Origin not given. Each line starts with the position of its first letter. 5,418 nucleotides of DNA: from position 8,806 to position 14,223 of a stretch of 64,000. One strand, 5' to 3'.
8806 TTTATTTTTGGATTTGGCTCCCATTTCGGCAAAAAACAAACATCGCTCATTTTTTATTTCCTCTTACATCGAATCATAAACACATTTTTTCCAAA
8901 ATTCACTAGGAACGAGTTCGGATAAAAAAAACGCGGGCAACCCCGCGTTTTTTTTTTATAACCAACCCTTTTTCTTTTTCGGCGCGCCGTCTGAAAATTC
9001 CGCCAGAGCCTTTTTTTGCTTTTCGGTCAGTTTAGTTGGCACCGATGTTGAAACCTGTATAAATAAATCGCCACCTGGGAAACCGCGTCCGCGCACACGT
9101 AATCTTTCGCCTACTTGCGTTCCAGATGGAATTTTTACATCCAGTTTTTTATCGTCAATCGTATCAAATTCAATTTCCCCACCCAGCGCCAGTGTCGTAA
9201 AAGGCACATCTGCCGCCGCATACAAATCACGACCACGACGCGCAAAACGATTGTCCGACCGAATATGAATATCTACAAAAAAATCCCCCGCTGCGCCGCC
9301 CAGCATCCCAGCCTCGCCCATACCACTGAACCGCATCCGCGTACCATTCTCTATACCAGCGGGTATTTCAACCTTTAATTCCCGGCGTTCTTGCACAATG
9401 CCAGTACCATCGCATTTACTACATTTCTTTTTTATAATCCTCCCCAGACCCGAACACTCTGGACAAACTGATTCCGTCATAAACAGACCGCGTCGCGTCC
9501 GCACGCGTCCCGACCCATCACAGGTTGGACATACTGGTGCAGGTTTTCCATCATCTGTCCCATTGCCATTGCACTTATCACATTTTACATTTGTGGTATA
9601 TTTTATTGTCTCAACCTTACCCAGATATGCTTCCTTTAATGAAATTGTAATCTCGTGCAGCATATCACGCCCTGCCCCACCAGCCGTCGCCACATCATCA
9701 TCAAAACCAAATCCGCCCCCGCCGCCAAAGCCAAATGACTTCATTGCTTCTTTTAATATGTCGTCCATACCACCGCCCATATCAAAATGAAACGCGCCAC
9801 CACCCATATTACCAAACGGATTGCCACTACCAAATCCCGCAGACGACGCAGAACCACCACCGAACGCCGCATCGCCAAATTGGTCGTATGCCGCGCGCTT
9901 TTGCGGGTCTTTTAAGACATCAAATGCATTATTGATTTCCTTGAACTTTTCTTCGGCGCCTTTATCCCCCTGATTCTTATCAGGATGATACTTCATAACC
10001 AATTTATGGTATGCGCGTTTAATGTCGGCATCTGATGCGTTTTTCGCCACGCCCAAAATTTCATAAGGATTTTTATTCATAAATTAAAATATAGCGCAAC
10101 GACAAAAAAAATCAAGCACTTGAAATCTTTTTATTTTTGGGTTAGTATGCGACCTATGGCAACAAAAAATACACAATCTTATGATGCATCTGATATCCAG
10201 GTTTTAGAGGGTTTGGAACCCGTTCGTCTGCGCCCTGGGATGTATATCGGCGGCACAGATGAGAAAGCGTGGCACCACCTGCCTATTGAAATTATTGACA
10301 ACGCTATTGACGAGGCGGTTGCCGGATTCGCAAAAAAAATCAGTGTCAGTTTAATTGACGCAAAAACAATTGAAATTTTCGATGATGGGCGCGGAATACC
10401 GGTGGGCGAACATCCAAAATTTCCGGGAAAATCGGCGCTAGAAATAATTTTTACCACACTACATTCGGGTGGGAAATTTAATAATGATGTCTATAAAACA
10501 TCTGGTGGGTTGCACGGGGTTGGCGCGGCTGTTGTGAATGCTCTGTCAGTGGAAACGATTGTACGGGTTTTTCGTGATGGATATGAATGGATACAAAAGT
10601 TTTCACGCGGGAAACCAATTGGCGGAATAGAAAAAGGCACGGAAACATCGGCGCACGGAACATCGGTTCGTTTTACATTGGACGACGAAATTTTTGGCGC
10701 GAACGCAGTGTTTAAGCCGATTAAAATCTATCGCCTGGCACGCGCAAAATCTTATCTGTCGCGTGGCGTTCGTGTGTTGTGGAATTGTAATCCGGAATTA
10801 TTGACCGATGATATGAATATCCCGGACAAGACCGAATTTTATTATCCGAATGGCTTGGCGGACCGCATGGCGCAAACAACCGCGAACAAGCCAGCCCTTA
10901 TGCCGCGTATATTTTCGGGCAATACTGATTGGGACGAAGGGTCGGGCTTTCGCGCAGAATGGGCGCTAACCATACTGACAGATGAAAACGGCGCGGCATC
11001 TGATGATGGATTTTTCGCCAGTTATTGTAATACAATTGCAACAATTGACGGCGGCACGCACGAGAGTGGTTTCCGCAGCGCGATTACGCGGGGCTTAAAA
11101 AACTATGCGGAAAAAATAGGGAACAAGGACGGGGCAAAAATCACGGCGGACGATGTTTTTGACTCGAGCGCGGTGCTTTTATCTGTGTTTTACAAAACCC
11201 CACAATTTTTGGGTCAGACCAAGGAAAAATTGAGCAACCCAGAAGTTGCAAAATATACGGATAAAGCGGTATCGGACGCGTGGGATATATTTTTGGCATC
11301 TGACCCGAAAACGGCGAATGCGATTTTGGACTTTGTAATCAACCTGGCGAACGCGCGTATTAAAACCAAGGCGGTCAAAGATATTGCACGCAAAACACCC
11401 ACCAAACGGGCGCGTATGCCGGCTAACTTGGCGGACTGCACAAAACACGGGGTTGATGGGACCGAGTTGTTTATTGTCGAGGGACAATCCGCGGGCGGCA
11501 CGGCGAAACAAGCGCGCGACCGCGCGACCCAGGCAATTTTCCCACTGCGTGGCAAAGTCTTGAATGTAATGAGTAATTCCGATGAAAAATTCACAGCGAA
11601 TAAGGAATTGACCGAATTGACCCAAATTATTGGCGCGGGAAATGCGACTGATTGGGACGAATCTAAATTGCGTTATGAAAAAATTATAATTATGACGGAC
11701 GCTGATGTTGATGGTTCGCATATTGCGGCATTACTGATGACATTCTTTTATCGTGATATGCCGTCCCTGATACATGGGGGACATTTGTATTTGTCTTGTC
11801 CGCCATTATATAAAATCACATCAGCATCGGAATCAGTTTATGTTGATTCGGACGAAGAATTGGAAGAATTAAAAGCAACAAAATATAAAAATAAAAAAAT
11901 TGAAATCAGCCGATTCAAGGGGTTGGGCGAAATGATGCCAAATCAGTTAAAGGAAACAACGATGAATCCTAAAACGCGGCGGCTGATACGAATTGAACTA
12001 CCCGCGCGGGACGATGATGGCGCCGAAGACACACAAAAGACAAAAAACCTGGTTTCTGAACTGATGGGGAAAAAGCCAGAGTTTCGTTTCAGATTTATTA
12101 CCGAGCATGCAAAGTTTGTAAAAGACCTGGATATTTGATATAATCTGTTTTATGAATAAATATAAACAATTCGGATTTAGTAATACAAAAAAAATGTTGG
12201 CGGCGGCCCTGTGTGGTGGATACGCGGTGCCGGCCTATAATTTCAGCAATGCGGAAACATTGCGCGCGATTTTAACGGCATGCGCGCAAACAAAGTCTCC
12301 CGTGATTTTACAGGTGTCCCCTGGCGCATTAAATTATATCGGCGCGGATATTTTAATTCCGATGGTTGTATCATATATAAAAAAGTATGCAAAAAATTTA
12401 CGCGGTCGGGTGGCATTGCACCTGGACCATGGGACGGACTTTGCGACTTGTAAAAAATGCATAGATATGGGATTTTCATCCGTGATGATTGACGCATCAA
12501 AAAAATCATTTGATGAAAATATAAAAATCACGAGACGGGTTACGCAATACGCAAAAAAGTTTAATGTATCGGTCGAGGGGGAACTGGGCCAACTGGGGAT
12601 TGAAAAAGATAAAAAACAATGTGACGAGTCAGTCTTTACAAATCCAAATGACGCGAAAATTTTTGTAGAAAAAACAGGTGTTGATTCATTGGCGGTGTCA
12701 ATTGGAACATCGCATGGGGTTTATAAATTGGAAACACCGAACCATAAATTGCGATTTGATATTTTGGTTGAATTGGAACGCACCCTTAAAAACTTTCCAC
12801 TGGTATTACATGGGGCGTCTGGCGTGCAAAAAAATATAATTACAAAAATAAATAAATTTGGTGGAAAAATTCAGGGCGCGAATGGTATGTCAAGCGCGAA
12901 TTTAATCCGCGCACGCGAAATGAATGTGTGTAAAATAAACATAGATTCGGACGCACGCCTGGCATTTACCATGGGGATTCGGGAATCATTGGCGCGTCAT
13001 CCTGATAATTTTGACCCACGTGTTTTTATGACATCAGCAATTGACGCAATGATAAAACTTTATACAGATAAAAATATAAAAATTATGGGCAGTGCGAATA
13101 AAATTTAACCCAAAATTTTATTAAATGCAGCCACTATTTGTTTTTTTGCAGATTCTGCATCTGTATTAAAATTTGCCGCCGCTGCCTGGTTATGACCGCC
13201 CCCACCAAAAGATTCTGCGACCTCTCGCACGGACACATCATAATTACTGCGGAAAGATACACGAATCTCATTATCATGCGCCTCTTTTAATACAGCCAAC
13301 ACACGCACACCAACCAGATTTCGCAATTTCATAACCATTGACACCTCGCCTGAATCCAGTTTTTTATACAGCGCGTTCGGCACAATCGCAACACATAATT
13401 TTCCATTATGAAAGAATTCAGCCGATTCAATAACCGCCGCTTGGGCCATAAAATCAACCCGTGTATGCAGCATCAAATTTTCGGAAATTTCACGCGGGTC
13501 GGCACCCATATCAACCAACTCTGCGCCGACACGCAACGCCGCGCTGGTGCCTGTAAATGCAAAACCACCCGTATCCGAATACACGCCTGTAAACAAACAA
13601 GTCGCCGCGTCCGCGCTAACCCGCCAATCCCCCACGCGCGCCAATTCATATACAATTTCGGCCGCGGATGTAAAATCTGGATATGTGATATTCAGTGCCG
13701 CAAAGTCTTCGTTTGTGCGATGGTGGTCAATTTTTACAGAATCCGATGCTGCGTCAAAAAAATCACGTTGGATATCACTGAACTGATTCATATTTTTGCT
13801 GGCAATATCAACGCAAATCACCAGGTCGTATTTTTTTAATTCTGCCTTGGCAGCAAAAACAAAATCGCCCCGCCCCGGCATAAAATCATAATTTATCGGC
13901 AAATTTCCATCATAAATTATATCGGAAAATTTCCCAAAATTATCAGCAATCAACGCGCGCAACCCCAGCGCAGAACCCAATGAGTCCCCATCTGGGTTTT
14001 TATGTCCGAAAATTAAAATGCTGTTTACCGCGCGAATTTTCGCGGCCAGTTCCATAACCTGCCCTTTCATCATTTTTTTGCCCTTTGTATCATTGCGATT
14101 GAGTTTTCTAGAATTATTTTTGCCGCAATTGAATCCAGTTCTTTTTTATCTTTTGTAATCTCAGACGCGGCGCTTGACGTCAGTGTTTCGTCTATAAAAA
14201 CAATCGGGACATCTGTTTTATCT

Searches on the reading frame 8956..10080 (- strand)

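Call 46: search_protein_families(library=pfam, proteins=[window:8956-10080:-], max_evalue=0.0001)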
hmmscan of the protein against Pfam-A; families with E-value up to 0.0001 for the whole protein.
window:8956-10080:- (374 aa): 4 families
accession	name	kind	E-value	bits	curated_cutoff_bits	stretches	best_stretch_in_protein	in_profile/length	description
PF01556.23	DnaJ_C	-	8.6e-38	130.2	26.6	1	142-348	3-152/152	DnaJ C terminal domain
PF00226.36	DnaJ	-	1.6e-28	99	27.8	1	4-66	1-63/63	DnaJ domain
PF00684.25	DnaJ_CXXCXGXG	-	5.7e-14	52.6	32.7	1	167-227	1-65/65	DnaJ central domain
PF15777.11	Anti-TRAP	-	8.9e-05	22.9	32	0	165-198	11-47/59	Tryptophan RNA-binding attenuator protein inhibitory protein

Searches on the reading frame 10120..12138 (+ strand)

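Call 83: search_protein_families(library=pfam, proteins=[window:10120-12138:+], max_evalue=0.0001)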
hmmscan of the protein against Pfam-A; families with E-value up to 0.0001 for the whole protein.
window:10120-12138:+ (672 aa): 4 families
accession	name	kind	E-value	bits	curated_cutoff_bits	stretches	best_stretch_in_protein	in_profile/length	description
PF00204.31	DNA_gyraseB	-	5.5e-35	120.8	27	1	298-421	47-172/173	DNA gyrase B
PF00986.26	DNA_gyraseB_C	-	6.8e-23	81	29.8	1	591-660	1-62/63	DNA gyrase B subunit, carboxyl terminus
PF01751.28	Toprim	-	8.3e-18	64.8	23.1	1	449-557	1-92/96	Toprim domain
PF02518.31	HATPase_c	-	1.4e-13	51.7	26.4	1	47-189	2-109/111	Histidine kinase-, DNA gyrase B-, and HSP90-like ATPase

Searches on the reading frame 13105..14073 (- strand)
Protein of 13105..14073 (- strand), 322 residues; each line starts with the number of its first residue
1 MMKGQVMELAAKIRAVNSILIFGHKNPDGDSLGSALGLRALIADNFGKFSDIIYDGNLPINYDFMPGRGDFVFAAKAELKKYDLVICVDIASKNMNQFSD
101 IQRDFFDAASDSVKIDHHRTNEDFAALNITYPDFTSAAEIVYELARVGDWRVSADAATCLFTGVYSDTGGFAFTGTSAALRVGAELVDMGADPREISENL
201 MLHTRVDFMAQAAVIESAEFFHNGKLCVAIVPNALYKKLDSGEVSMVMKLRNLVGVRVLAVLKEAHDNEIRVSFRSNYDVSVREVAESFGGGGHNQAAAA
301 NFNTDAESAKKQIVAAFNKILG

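Call 46: search_protein_families(library=pfam, proteins=[window:13105-14073:-], max_evalue=0.0001)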
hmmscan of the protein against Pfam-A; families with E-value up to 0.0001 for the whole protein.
window:13105-14073:- (322 aa): 2 families
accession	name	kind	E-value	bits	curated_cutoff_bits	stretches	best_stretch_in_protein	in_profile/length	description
PF01368.27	DHH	-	1.3e-19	71.1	28.1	1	19-163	2-124/125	DHH family, N-terminal domain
PF02272.25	DHHA1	-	2.5e-12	47.6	25.9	1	225-321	3-100/102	DHHA1 domain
